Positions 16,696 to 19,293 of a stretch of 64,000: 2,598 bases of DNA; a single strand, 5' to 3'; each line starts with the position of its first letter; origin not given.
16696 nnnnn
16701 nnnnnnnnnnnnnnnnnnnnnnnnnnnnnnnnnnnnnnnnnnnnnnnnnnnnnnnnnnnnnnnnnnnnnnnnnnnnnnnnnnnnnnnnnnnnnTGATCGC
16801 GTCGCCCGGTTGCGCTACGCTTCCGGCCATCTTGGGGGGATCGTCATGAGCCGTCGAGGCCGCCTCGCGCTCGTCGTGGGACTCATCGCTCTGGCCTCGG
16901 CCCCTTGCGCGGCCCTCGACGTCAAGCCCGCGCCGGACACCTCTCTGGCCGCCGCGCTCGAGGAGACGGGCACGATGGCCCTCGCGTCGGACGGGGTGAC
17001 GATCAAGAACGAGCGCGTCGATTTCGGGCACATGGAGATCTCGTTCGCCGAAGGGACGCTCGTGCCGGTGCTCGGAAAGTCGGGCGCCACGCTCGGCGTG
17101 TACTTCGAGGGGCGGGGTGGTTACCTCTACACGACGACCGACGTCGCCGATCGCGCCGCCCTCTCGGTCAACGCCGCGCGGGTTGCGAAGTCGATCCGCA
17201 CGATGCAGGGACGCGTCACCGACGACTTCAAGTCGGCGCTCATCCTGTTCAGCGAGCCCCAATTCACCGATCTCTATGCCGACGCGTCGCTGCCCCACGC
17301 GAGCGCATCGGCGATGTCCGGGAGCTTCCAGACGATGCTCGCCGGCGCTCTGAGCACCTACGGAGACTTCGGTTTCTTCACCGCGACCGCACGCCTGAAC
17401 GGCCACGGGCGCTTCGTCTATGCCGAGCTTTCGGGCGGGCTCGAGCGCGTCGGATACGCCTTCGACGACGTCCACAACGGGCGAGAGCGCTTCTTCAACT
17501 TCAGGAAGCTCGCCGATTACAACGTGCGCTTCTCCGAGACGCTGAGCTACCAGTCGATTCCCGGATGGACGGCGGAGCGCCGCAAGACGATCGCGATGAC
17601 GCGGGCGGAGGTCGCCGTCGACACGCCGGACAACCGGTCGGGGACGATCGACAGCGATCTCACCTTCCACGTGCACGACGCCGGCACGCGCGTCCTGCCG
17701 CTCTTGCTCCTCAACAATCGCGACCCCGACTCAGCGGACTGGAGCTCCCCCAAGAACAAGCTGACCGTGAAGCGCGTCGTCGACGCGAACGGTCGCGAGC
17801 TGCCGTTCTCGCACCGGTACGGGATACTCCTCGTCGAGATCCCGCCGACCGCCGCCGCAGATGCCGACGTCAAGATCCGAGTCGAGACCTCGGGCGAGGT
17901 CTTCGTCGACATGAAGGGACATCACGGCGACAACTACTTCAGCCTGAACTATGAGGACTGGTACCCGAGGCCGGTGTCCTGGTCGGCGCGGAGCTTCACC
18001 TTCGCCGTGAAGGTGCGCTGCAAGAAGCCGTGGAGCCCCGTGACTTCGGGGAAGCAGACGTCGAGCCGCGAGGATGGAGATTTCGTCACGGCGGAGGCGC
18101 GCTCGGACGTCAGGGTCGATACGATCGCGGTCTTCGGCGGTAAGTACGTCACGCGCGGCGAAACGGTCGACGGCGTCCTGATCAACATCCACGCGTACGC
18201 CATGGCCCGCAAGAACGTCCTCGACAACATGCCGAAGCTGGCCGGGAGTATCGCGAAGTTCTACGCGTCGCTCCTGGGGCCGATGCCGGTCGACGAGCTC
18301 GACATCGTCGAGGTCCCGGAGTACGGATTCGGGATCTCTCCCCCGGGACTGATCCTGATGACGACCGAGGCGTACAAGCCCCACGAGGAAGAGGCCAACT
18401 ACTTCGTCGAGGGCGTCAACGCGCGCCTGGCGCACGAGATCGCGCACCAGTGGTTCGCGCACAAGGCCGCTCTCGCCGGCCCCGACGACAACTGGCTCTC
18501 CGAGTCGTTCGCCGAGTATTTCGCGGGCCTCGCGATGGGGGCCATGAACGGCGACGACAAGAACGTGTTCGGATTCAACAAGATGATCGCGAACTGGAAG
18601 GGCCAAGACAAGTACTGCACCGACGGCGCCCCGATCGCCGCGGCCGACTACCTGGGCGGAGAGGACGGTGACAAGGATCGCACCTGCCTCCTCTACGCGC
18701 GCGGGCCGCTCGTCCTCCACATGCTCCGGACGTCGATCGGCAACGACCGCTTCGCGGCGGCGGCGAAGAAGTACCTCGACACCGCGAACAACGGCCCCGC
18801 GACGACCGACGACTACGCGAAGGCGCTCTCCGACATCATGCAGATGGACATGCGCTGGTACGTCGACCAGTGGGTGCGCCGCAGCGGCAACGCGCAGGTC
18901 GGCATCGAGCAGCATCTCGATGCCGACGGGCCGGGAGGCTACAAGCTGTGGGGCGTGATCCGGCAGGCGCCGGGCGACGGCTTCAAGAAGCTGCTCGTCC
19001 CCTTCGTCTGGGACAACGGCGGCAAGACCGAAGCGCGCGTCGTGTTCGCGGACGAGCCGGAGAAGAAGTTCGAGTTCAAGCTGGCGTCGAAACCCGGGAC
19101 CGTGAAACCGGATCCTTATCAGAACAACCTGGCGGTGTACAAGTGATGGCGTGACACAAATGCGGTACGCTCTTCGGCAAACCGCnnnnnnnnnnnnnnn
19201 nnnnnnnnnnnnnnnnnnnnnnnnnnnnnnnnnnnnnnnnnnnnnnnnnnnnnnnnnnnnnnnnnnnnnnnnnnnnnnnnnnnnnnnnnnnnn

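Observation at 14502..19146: Tandem M1-peptidase paralogs: upstream copy has lost every catalytic/zinc residue, downstream copy is intact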

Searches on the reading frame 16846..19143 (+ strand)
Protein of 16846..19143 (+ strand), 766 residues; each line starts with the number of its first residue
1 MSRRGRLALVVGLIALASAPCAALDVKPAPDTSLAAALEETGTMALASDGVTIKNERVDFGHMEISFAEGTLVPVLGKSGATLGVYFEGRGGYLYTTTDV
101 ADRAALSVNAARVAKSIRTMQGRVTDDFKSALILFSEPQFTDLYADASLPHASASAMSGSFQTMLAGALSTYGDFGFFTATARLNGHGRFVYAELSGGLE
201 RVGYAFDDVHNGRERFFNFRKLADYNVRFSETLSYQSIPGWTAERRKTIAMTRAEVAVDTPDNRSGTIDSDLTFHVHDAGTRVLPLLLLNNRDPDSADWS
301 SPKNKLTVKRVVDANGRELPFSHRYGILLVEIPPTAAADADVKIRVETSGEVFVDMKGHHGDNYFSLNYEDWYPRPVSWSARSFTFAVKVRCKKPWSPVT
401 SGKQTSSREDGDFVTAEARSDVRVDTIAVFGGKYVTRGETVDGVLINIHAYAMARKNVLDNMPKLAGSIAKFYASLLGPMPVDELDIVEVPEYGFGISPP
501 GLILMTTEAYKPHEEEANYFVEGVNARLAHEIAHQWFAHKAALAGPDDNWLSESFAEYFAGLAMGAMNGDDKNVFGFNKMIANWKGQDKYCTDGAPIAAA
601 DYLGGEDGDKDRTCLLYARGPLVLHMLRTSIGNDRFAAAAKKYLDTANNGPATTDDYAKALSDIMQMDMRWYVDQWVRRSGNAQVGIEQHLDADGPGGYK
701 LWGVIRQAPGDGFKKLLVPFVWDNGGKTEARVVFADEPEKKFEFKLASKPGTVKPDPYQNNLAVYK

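Call 8: search_protein_families(library=pfam, proteins=[window:16846-19143:+], max_evalue=0.1)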
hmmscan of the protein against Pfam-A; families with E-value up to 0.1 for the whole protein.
window:16846-19143:+ (766 aa): 1 family
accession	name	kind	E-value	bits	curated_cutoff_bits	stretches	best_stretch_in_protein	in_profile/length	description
PF01433.26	Peptidase_M1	-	1.1e-17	64.8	27.7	1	478-676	19-218/218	Peptidase family M1 domain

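Call 9: search_protein_families(library=ncbifam, proteins=[window:16846-19143:+], max_evalue=0.1)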
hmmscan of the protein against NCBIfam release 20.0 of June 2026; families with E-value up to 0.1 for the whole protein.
window:16846-19143:+ (766 aa): 3 families
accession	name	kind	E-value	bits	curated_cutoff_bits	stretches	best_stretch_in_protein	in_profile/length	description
TIGR02412.1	pepN_strep_liv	equivalog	1e-22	80.3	591.2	1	385-694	144-456/832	aminopeptidase N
TIGR02414.1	pepN_proteo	equivalog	1.6e-08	33.2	718.2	1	613-694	371-451/868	aminopeptidase N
TIGR02411.1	leuko_A4_hydro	equivalog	0.00048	19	761.7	1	528-664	282-420/600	leukotriene-A(4) hydrolase/aminopeptidase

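Call 22: search_solved_structures(query=window:16846-19143:+, max_evalue=0.001, show_alignments=2)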
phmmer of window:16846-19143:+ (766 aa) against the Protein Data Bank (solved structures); distinct sequences matched with E-value up to 0.001: 72 (the best 60 are shown).
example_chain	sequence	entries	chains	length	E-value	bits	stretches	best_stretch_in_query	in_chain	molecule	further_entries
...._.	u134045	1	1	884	2e-17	65.8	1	472-707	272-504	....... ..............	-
7v9n_A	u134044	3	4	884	2e-17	65.8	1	472-707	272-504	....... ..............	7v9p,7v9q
8t41_A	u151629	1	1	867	4.1e-15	58.1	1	385-739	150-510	Aminopeptidase N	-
1z1w_A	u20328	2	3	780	1.7e-12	49.5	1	457-685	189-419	Tricorn protease interacting factor F3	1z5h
3q7j_A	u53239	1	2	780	2e-12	49.2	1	457-685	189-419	Tricorn protease-interacting factor F3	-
7zyf_A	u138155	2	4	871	2.2e-12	49.1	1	383-686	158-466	Leucyl-cystinyl aminopeptidase, pregnancy serum form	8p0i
4p8q_A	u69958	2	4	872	2.2e-12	49.1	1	383-686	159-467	Leucyl-cystinyl aminopeptidase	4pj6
8cgp_A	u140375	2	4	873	2.2e-12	49.1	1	383-686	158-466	Leucyl-cystinyl aminopeptidase, pregnancy serum form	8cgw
5mj6_A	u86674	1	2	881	2.2e-12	49.1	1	383-686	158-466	Leucyl-cystinyl aminopeptidase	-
4z7i_A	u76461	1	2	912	2.4e-12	49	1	383-686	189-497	Leucyl-cystinyl aminopeptidase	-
5c97_A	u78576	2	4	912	2.4e-12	49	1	383-686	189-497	Leucyl-cystinyl aminopeptidase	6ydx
4kx7_A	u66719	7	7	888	3.9e-11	45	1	481-683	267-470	Glutamyl aminopeptidase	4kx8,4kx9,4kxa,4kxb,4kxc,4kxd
6ea4_A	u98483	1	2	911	3.2e-09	38.6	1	436-663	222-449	Endoplasmic reticulum aminopeptidase 2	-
7p7p_A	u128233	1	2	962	3.6e-09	38.5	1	436-663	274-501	Endoplasmic reticulum aminopeptidase 2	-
7nsk_A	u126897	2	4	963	3.6e-09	38.5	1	436-663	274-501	Endoplasmic reticulum aminopeptidase 2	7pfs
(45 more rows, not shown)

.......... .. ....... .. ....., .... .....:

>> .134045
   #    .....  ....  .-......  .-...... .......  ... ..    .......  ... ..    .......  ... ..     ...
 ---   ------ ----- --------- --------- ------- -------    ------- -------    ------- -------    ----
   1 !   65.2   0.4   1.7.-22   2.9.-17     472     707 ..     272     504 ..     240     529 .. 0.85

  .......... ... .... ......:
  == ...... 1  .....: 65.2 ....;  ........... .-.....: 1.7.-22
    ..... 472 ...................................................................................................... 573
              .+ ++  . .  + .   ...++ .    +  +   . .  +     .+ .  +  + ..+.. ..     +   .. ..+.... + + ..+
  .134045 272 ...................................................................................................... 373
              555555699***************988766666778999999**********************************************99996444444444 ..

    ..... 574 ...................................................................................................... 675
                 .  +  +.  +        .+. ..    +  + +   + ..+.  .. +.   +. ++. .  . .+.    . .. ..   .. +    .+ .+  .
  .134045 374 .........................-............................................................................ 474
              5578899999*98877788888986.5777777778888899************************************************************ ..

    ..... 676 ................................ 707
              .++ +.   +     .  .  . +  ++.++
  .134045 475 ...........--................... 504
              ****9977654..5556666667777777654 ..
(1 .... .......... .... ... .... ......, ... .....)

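Call 23: find_homologous_proteins(query=window:16846-19143:+, max_evalue=1e-10)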
Query window:16846-19143:+ (766 aa): 57 proteins with E <= 1e-10 among 8000 candidates.
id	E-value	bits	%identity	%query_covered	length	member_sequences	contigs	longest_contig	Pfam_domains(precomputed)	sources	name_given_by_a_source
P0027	0.0e+0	1766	100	100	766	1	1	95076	PF01433.27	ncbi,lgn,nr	ncbi:MAG TPA: M1 family aminopeptidase [Candidatus Polarisedimenticolaceae bacterium]|nr:M1 family a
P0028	0.0e+0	1581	88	100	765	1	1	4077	PF01433.27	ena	-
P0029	0.0e+0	1557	87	100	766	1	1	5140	PF01433.27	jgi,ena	-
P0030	0.0e+0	1161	72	88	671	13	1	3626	PF01433.27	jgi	jgi:hypothetical protein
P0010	0.0e+0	1111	63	96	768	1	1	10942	PF01433.27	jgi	jgi:hypothetical protein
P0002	0.0e+0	1110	63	100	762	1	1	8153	PF01433.27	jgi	jgi:hypothetical protein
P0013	0.0e+0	1060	60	99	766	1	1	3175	PF01433.27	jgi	jgi:hypothetical protein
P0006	0.0e+0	1059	60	100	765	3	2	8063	PF01433.27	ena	-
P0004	0.0e+0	1051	59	100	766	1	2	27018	PF01433.27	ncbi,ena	-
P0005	0.0e+0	1044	59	99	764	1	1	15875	PF01433.27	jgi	-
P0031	0.0e+0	1041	59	100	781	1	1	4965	PF01433.27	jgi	-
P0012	0.0e+0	1039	60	96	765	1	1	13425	PF01433.27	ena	-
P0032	0.0e+0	1037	58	99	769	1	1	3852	PF01433.27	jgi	jgi:hypothetical protein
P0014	0.0e+0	1034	60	96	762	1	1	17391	PF01433.27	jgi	jgi:hypothetical protein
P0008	0.0e+0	1020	58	100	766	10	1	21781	PF01433.27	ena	-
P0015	0.0e+0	1019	57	100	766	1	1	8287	PF01433.27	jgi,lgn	-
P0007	0.0e+0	1018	58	99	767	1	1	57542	PF01433.27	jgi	-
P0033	7.1e-298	1008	58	97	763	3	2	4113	PF01433.27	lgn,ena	-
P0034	4.0e-297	1006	58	96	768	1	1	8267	PF01433.27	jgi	jgi:hypothetical protein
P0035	2.8e-295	1000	56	96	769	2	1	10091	PF01433.27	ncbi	-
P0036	8.9e-295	998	59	94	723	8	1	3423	PF01433.27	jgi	jgi:hypothetical protein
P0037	1.8e-294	997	56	100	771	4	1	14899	PF01433.27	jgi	jgi:hypothetical protein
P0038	4.6e-290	982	57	96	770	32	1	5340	PF01433.27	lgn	-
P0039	2.2e-288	977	55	99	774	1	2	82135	PF01433.27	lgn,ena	-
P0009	9.1e-285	965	56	97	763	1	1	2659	PF01433.27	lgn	-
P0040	1.3e-283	961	57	96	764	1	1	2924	PF01433.27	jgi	jgi:peptidase M1-like protein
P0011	1.7e-283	961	55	100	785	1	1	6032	PF01433.27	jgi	jgi:hypothetical protein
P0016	3.0e-268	910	55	96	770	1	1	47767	PF01433.27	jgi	jgi:hypothetical protein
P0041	6.9e-258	876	52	96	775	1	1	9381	PF01433.27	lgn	-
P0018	1.4e-254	865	51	96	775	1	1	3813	PF01433.27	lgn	-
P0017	1.9e-252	858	51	99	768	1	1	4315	PF01433.27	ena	-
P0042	3.9e-252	857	51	97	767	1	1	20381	PF01433.27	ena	-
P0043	5.4e-252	856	50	100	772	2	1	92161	PF01433.27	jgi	jgi:hypothetical protein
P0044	1.3e-249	849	50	99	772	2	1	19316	PF01433.27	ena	-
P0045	1.1e-248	845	49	98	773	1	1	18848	PF01433.27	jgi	jgi:Peptidase family M1 domain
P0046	1.1e-238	812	50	96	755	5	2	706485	PF01433.27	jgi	jgi:peptidase M1-like protein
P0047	4.4e-236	804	50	96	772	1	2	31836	PF01433.27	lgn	-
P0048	5.0e-230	784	48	99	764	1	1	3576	PF01433.27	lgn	-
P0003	7.9e-219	747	46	99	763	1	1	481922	PF01433.27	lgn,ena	-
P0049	1.2e-213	730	47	95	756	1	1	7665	PF01433.27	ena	-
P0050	2.1e-212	725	53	79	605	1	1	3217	PF01433.27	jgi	jgi:hypothetical protein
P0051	2.1e-203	696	44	99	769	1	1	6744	PF01433.27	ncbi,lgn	-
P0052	1.6e-199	683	45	98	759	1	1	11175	PF01433.27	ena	-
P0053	4.1e-193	662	43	99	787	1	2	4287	PF01433.27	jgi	jgi:hypothetical protein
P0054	3.6e-192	659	43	96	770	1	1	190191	PF01433.27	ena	-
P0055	9.0e-187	641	43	99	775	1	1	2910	PF01433.27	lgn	-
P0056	5.0e-186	638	42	99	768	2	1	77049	PF01433.27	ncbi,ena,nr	ncbi:MAG: hypothetical protein LAO51_02545 [Acidobacteriia bacterium]|nr:hypothetical protein [Terri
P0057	3.1e-177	609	40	100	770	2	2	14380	PF01433.27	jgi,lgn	jgi:hypothetical protein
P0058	2.4e-170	586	39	97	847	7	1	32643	PF01433.27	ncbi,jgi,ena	-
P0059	8.1e-170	585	46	76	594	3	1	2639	PF01433.27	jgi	jgi:hypothetical protein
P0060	3.4e-162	559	40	95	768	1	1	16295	PF01433.27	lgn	-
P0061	4.6e-160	552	39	96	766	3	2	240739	PF01433.27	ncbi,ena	-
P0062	3.4e-156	540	39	95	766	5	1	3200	PF01433.27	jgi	-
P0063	4.0e-153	529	37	98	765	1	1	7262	PF01433.27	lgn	-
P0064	2.1e-148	514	37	99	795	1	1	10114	PF01433.27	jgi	jgi:hypothetical protein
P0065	7.5e-137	476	38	83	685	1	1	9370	PF01433.27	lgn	-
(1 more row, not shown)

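Call 24: find_encoding_contigs(protein=P0029, flank=8000, max_places=3)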
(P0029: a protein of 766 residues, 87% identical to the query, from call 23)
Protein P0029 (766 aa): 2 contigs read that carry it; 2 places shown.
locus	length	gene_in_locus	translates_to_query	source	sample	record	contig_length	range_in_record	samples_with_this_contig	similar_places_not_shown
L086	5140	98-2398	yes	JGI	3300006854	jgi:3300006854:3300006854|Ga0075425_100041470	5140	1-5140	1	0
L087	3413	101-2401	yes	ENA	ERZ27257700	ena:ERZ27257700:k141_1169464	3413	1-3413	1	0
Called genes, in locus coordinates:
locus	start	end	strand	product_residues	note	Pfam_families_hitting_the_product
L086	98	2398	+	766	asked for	PF01433:Peptidase_M1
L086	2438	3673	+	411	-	PF00109:ketoacyl-synt, PF00108:Thiolase_N (weak), PF02801:Ketoacyl-synt_C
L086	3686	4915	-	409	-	-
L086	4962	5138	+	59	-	?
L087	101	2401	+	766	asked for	PF01433:Peptidase_M1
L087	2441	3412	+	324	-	?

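Call 25: find_encoding_contigs(protein=P0028, flank=8000, max_places=3)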
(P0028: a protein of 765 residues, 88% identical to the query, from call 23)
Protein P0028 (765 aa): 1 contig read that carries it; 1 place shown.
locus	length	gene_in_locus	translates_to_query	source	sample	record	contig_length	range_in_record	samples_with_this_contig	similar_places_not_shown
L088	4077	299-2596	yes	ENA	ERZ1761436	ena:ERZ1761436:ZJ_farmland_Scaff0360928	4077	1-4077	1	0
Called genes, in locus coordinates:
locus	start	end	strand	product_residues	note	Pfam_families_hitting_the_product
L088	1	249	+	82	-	?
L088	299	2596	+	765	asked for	PF01433:Peptidase_M1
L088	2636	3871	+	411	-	PF00109:ketoacyl-synt, PF00108:Thiolase_N (weak), PF02801:Ketoacyl-synt_C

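Call 43: find_encoding_contigs(protein=P0030, flank=6000, max_places=4)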
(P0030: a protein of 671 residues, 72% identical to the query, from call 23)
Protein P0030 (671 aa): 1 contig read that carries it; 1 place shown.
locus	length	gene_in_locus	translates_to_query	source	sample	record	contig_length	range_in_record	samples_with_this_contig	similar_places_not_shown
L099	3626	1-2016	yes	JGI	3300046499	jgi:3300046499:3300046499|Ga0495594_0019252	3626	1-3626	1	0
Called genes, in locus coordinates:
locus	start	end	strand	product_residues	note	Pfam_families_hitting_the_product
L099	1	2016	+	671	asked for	PF01433:Peptidase_M1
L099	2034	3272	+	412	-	PF00109:ketoacyl-synt, PF00108:Thiolase_N (weak), PF02801:Ketoacyl-synt_C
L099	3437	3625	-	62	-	?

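Call 94: predict_structure(alignment_id=A6)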
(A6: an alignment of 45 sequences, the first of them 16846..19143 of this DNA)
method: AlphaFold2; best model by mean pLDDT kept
length: 766 residues; sequences in the alignment: 45
mean_pLDDT: 89.6   pTM: 0.88
mean pLDDT of the five models: 89.6, 89.1, 88.3, 87.9, 87.3
residues with pLDDT >= 90: 549; 70-90: 156; 50-70: 34; < 50: 27
segments of 3 or more residues with pLDDT < 50: 1-6, 15-23, 512-521
pLDDT, mean of each block of 10 residues (from residue 1): 47 46 51 88 94 94 96 95 96 95 93 90 96 93 84 93 95 94 93 96 95 93 83 92 88 98 97 96 97 91 97 97 97 93 98 92 89 93 95 96 95 97 93 92 90 76 92 94 91 75 78 42 78 94 90 96 80 73 90 88 88 93 96 97 95 96 97 95 94 88 95 92 89 96 92 91 93
secondary structure, 60 per line:
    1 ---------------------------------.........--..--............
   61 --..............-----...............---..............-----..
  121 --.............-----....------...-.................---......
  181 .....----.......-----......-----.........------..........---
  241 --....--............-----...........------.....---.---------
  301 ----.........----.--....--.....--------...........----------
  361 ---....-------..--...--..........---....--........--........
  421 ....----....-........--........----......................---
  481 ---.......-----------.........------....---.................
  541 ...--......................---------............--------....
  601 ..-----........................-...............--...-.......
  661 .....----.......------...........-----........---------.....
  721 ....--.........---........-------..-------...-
elements in order (helices of 4 or more, strands of 3 or more residues): H34-42 E49-60 E63-76 E82-96 H100-113 E123-135 H141-144 E151-153 H155-171 H175-185 E190-196 E202-207 E213-221 E228-237 H243-246 E249-260 E266-276 E283-287 E305-313 E321-324 E327-331 E340-350 E364-367 E384-393 E397-400 E403-410 E413-424 E429-432 E434-441 E444-451 H456-477 E484-490 E502-506 H507-510 H517-520 H524-540 E541-543 H546-567 H577-588 H597-602 H608-631 H633-647 E650-652 H654-665 H670-676 E683-693 E699-706 E716-724 E727-735 E739-746 E763-765
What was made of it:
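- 16846..19146 (+): Copy 2: a secreted M1-like zinc metallopeptidase of 766 aa with a complete catalytic set: HEIAH at 18433-18447, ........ at 18493-18516, and Tyr617 at 18694-18696. It has no GAMEN Glu. AF2 model with pLDDT 89.6 and the same order of secondary-structure elements as copy 1 (call 94).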
